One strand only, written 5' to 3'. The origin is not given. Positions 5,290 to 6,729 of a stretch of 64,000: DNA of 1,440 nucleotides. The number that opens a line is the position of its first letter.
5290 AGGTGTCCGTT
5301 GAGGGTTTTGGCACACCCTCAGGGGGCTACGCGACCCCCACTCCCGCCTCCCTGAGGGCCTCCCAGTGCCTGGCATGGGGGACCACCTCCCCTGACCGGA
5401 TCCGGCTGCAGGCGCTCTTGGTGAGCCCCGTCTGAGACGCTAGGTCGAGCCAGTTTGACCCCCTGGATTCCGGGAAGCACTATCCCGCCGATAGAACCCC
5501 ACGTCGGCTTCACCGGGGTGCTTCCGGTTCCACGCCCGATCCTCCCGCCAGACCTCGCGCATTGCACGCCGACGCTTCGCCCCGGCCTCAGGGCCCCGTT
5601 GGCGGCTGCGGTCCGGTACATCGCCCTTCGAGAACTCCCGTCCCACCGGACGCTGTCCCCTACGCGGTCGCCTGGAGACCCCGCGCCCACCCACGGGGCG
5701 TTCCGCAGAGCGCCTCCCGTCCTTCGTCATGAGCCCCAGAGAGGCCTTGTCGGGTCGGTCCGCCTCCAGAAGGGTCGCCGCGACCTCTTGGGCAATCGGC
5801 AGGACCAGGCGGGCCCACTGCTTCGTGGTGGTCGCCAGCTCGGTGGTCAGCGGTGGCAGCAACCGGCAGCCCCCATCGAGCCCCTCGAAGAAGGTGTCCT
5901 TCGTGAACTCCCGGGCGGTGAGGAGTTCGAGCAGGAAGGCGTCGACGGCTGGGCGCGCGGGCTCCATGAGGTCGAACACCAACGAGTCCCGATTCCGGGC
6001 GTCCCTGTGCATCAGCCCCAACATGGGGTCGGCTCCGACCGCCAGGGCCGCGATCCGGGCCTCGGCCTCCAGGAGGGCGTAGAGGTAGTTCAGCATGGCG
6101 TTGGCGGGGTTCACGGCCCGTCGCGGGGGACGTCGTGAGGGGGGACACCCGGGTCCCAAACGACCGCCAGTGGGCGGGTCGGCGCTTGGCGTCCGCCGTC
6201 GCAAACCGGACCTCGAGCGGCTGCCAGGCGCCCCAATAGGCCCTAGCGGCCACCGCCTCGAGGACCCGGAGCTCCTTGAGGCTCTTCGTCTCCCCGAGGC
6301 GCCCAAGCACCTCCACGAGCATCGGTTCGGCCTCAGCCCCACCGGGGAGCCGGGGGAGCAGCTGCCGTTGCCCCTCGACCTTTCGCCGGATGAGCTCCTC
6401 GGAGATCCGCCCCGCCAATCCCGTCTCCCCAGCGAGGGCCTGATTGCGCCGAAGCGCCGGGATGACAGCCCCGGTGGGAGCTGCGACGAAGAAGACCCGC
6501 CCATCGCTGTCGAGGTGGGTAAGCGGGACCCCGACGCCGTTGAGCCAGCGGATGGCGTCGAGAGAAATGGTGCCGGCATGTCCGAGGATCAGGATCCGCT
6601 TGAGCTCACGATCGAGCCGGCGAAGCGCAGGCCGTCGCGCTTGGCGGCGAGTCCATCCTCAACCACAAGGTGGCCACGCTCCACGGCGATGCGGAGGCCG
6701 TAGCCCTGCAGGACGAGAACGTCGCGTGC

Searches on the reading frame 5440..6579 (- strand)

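Call 85: search_protein_families(library=pfam, max_evalue=0.001, proteins=[window:5440-6579:-])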
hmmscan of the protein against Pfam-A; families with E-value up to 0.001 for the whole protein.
window:5440-6579:- (379 aa): 1 family
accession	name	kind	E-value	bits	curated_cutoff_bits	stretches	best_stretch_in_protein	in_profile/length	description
PF01867.21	Cas_Cas1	-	6.8e-23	81.7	22.3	1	149-242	178-271/283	CRISPR associated protein Cas1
